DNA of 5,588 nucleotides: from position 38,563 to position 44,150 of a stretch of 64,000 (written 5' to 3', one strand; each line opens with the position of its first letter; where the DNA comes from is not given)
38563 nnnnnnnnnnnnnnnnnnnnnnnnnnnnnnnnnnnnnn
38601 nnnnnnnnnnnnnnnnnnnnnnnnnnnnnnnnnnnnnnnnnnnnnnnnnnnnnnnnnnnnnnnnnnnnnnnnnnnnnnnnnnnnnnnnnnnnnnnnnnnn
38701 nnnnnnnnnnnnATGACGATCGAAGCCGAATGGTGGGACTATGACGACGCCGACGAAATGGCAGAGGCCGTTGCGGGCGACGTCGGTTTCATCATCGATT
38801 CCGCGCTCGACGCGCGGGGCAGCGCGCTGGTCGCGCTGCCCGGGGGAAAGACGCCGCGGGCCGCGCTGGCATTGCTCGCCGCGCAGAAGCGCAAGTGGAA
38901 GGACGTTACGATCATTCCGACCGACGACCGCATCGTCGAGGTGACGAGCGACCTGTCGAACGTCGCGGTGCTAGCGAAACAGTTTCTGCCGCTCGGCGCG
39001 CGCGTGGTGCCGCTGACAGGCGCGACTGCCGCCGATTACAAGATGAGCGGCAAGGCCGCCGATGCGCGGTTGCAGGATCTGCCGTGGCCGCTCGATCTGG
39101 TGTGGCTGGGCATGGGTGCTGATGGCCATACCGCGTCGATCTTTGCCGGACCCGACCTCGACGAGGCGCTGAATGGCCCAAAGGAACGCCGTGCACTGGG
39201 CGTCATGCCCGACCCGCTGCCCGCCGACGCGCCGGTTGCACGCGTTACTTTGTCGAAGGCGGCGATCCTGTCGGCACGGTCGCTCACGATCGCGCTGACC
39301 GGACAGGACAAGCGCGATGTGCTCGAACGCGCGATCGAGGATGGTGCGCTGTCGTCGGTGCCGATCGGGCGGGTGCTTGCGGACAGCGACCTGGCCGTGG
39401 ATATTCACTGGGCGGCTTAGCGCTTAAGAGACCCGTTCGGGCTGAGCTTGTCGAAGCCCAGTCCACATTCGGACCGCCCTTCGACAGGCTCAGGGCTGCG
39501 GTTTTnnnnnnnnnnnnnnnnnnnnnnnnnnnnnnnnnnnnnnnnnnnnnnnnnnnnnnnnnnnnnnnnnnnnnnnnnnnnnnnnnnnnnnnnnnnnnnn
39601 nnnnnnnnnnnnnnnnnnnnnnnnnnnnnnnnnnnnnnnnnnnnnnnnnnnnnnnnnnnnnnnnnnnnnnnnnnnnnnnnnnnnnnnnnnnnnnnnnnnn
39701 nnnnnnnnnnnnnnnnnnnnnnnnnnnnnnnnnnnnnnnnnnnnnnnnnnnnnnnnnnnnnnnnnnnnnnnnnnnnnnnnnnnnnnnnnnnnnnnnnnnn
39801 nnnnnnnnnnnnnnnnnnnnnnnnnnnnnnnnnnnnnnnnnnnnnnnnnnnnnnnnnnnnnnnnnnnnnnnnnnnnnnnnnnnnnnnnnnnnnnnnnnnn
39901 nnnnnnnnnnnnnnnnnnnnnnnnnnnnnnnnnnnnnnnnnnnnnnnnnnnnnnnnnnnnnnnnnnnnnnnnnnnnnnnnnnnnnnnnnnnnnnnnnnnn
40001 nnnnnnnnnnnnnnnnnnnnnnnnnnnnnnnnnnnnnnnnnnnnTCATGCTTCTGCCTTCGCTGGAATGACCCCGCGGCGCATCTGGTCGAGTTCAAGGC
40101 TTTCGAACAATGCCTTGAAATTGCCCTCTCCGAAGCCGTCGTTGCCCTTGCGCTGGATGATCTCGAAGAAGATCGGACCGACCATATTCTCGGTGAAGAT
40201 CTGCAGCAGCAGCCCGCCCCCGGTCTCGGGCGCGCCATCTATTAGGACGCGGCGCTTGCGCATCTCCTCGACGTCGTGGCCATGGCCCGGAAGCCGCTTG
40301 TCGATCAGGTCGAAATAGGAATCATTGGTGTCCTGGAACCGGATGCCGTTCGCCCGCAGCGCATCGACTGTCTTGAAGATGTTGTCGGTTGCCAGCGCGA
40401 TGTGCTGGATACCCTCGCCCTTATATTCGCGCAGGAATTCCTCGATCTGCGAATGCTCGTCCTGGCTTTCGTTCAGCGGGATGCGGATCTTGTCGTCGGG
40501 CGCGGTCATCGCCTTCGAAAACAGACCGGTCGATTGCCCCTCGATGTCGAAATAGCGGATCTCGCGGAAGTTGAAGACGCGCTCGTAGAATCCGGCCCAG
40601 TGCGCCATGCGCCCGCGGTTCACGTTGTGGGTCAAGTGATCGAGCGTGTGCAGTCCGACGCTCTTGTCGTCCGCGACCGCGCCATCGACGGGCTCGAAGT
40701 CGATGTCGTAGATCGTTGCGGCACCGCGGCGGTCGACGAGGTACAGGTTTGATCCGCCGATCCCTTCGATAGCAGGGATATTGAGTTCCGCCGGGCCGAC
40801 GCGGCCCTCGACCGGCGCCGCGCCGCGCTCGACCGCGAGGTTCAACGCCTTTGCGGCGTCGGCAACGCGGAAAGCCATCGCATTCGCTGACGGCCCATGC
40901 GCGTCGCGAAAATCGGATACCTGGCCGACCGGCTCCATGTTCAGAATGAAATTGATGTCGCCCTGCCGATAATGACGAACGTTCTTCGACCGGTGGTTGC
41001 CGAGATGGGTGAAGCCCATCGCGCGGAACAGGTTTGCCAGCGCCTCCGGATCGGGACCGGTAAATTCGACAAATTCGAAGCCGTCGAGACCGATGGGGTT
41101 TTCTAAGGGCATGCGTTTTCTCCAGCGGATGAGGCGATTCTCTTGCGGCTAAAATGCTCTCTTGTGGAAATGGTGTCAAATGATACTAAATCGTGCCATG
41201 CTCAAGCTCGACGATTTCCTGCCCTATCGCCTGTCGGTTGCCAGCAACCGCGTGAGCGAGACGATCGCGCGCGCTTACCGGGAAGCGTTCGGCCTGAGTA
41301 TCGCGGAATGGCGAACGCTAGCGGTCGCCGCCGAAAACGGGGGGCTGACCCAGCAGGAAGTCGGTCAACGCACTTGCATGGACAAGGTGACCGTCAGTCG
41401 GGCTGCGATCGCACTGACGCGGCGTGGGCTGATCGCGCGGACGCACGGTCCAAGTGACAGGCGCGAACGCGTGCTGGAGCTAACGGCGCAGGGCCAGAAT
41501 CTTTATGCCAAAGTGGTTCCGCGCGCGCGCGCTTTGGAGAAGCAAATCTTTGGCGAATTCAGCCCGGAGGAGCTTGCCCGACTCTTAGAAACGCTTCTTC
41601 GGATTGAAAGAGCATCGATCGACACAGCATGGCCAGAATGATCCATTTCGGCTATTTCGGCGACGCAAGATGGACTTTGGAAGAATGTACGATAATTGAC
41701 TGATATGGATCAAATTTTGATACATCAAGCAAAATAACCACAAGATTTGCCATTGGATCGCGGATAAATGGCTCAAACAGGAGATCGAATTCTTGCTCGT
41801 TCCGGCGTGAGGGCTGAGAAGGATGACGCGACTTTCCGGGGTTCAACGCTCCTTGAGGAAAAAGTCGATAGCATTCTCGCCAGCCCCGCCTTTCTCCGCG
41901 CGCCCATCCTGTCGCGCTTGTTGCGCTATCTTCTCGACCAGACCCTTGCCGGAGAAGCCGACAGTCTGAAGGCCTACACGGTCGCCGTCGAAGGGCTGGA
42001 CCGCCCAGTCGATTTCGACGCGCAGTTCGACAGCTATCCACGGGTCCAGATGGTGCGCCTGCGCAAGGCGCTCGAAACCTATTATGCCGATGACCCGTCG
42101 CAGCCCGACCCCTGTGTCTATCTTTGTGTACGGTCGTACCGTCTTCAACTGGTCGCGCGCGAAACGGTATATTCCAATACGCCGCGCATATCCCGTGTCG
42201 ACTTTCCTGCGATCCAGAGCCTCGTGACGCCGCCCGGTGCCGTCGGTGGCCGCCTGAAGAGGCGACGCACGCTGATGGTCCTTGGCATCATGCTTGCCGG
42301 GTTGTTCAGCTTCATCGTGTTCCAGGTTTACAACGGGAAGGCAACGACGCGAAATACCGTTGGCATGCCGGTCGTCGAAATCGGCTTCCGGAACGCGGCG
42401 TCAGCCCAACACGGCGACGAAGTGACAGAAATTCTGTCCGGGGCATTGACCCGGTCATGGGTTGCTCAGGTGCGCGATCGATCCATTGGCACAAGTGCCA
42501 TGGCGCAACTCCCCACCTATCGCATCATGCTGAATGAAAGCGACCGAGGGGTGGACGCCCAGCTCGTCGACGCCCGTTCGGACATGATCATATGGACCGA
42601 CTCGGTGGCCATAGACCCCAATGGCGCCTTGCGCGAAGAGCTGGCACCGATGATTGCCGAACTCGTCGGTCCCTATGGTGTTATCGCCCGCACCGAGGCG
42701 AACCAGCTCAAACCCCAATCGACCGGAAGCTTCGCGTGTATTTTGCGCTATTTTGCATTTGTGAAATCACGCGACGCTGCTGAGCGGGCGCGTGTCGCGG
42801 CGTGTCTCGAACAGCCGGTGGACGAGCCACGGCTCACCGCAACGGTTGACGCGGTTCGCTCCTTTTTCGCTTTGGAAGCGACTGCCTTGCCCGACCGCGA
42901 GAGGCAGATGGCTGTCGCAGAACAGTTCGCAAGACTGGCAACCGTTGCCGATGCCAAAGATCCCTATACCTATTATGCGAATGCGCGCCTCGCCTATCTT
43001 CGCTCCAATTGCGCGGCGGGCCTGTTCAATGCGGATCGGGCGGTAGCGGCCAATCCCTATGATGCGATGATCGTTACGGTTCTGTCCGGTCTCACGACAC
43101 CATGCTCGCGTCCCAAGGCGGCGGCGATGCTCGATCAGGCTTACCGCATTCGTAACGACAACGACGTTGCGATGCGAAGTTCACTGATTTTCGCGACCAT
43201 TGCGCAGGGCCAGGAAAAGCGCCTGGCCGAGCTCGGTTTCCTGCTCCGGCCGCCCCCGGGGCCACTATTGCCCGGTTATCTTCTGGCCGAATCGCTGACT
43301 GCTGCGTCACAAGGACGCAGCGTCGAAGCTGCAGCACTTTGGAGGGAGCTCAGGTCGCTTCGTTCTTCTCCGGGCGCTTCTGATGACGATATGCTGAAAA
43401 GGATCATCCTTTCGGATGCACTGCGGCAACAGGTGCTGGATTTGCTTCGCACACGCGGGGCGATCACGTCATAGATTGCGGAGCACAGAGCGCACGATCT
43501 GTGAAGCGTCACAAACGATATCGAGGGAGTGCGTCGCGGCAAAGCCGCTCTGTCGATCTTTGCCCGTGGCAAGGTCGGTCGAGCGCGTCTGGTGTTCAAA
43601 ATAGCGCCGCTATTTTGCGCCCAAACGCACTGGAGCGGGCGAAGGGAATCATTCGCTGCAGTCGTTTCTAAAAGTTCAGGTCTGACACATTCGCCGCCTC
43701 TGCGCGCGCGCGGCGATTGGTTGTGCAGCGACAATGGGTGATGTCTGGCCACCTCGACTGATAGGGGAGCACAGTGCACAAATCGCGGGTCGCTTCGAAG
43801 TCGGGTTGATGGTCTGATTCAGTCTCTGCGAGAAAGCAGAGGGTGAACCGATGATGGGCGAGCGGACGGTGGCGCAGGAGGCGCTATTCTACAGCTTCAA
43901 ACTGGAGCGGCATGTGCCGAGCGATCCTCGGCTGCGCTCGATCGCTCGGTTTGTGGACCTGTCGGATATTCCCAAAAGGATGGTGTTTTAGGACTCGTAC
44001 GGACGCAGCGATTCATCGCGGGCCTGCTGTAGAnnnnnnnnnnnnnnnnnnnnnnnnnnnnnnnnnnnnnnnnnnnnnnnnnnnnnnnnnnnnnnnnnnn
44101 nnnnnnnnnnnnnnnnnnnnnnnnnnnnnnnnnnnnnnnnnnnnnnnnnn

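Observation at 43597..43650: tRNA-Gly 3' scar plus terminator marks an island junction about 43 kb from oriC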

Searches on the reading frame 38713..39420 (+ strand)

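Call 12: search_protein_families(library=pfam, proteins=[window:38713-39420:+])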
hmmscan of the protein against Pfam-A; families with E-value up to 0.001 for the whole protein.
window:38713-39420:+ (235 aa): 1 family
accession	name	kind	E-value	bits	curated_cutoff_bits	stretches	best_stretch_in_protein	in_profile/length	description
PF01182.26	Glucosamine_iso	-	1.2e-39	136.9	27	1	12-223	2-218/225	Glucosamine-6-phosphate isomerases/6-phosphogluconolactonase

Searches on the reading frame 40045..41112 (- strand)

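Call 12: search_protein_families(library=pfam, proteins=[window:40045-41112:-])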
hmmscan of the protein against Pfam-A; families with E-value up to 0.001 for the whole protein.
window:40045-41112:- (355 aa): 4 families
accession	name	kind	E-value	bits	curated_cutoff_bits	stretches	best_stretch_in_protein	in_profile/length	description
PF14696.12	Glyoxalase_5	-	2.3e-55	187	27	1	4-140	2-139/139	Hydroxyphenylpyruvate dioxygenase, HPPD, N-terminal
PF00903.31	Glyoxalase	-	6.2e-15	56.1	20.6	1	157-265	2-101/121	Glyoxalase/Bleomycin resistance protein/Dioxygenase superfamily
PF13669.12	Glyoxalase_4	-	3e-12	47.2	27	1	175-261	16-95/109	Glyoxalase/Bleomycin resistance protein/Dioxygenase superfamily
PF13468.12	Glyoxalase_3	-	0.00087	19.8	25.1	0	224-258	70-101/176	Glyoxalase-like domain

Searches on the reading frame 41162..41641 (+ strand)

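Call 12: search_protein_families(library=pfam, proteins=[window:41162-41641:+])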
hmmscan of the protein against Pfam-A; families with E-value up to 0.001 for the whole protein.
window:41162-41641:+ (159 aa): 6 families
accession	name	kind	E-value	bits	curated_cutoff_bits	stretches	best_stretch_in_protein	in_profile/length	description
PF12802.13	MarR_2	-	4.4e-12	46.4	27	1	43-102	1-61/61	MarR family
PF01047.28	MarR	-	3.1e-11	43.4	24.6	1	45-102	1-58/59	MarR family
PF13463.12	HTH_27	-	4e-06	27.5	22.2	1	58-111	15-68/68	Winged helix DNA-binding domain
PF13560.12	HTH_31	-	0.00026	21.7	27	0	52-80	5-33/64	Helix-turn-helix domain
PF13545.12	HTH_Crp_2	-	0.00045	20.6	27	0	62-93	23-55/70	Crp-like helix-turn-helix domain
PF21863.2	HTH_67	-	0.00096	19.3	27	0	59-155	179-264/268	Helix-turn-helix family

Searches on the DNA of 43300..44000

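Call 40: search_rna_families(source=window, start=43300, end=44000, threshold=evalue, max_evalue=1)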
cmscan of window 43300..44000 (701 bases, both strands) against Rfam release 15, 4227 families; matches with E-value up to 1: 0.
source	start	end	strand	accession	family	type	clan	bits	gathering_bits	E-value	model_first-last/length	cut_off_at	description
